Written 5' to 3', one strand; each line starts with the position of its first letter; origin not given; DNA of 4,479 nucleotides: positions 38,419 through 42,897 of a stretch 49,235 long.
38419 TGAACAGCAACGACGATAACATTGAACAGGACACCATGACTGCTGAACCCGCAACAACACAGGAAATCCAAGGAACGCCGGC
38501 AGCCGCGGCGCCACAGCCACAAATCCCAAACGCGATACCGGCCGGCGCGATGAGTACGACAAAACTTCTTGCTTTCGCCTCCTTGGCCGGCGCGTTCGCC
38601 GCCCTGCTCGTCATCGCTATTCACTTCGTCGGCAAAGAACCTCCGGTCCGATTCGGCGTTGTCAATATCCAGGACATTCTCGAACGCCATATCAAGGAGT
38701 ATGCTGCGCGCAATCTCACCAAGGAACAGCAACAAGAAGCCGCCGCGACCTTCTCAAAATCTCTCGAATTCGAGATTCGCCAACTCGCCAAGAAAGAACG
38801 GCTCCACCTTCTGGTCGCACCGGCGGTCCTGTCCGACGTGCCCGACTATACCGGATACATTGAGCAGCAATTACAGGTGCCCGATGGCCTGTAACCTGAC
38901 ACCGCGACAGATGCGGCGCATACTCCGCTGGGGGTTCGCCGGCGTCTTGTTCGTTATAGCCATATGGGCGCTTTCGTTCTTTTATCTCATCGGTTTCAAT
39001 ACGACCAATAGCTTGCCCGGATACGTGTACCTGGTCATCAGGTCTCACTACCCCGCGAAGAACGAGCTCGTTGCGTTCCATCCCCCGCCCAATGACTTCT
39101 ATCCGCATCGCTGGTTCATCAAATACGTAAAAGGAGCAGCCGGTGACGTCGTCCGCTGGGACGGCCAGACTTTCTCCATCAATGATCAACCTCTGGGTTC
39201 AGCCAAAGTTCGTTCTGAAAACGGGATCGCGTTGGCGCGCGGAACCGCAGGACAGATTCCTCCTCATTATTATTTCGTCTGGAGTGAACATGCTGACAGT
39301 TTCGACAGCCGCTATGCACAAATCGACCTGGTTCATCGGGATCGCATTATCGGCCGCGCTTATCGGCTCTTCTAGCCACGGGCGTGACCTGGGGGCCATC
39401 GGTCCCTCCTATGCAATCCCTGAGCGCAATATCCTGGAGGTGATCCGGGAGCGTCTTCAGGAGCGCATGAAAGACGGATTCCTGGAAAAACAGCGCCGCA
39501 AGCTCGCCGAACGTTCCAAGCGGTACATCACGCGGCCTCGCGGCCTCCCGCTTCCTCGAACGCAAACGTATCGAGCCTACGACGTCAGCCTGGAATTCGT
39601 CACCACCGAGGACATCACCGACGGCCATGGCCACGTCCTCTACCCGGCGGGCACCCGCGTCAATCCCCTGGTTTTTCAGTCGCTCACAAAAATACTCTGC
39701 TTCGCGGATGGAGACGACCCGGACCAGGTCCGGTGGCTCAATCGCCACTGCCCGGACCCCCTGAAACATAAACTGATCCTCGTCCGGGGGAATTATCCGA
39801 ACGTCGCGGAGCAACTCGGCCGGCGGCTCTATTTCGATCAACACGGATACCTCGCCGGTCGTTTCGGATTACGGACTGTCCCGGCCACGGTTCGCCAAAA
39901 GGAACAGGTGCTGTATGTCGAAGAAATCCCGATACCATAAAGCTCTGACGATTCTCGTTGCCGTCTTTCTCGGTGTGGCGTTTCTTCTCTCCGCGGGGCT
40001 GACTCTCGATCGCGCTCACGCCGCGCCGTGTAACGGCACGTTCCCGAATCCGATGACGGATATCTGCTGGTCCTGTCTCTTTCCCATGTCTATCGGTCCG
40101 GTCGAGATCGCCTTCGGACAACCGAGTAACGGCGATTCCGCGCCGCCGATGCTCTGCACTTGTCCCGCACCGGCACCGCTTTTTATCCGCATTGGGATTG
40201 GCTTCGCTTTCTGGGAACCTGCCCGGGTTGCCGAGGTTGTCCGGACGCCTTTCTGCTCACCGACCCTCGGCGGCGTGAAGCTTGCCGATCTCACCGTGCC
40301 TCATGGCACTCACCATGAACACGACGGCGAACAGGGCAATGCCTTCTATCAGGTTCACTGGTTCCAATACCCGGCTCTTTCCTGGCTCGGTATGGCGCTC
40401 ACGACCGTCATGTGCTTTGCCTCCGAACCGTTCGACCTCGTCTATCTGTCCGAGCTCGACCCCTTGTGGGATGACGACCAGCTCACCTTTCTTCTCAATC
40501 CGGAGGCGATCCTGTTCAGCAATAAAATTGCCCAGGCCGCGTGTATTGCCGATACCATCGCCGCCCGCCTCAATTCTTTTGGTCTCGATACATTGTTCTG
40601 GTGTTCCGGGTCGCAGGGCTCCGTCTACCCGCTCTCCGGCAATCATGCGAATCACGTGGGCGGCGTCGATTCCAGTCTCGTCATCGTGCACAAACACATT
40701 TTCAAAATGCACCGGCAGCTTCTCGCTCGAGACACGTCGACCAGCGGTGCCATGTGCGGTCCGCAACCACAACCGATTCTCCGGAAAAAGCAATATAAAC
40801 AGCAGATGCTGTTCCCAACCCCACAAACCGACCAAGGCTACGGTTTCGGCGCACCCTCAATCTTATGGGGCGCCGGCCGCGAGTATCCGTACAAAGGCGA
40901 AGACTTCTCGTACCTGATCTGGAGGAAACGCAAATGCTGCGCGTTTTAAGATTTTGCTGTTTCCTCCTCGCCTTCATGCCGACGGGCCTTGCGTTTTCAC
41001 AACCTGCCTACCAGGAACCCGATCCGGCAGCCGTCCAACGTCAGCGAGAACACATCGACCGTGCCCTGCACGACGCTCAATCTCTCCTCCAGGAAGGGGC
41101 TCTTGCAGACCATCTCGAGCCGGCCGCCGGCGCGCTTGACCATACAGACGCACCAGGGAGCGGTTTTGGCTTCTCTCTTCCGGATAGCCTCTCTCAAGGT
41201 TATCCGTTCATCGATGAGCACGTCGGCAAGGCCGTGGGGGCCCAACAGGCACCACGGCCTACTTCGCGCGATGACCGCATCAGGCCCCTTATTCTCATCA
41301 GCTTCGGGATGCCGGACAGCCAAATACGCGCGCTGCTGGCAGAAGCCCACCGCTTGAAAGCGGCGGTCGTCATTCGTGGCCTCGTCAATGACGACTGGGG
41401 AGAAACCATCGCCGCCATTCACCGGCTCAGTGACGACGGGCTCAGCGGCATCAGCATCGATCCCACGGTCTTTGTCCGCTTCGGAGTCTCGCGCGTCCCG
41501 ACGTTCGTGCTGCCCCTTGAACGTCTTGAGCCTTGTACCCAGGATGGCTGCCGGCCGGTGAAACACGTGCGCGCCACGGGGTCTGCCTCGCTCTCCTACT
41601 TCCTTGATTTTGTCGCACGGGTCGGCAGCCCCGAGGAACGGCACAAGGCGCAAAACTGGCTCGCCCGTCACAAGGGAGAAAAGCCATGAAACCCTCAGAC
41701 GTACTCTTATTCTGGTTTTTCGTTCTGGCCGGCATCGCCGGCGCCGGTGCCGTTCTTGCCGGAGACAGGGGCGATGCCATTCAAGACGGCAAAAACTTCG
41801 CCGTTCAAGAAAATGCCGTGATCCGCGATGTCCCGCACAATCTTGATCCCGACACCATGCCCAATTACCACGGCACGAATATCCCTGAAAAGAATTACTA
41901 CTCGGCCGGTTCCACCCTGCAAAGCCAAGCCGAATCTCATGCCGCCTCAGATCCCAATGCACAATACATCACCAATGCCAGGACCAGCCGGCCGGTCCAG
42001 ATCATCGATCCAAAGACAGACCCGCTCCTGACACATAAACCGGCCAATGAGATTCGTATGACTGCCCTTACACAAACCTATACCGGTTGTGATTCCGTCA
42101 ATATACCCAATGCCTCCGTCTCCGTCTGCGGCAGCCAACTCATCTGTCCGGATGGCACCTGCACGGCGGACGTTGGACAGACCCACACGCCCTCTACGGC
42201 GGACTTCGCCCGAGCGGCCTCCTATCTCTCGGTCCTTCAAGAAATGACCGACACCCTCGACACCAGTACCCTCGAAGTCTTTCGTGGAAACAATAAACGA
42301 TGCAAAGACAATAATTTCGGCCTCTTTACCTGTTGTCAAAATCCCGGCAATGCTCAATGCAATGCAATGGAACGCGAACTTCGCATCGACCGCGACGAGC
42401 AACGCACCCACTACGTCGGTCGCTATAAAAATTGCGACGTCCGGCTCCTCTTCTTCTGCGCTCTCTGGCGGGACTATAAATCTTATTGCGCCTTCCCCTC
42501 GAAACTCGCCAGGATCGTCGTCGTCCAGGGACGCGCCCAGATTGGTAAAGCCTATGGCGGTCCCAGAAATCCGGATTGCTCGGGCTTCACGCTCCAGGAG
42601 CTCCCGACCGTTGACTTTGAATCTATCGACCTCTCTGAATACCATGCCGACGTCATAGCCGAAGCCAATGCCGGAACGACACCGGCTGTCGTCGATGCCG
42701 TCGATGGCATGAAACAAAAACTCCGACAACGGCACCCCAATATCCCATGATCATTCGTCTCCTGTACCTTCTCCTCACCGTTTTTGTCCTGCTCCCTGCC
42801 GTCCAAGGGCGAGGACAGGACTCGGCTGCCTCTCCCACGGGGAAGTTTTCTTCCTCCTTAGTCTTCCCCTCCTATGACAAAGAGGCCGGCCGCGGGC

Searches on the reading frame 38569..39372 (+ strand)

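Call 71: search_protein_families(library=pfam, proteins=[window:38569-39372:+], max_evalue=0.0001)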
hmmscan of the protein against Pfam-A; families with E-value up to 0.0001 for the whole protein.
window:38569-39372:+ (268 aa): 1 family
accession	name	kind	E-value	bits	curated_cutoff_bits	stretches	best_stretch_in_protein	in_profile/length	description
PF10502.14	Peptidase_S26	-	1.9e-15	57.7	22.9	1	124-265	11-164/168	Signal peptidase, peptidase S26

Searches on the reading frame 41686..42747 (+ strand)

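Call 71: search_protein_families(library=pfam, proteins=[window:41686-42747:+], max_evalue=0.0001)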
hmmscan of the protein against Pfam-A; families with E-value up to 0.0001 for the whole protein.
window:41686-42747:+ (354 aa): 1 family
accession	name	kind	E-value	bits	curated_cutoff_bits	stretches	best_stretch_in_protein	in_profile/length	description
PF06986.16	F_T4SS_TraN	-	2.3e-34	119.5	23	1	134-302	75-240/240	F-type Type IV secretion system, TraN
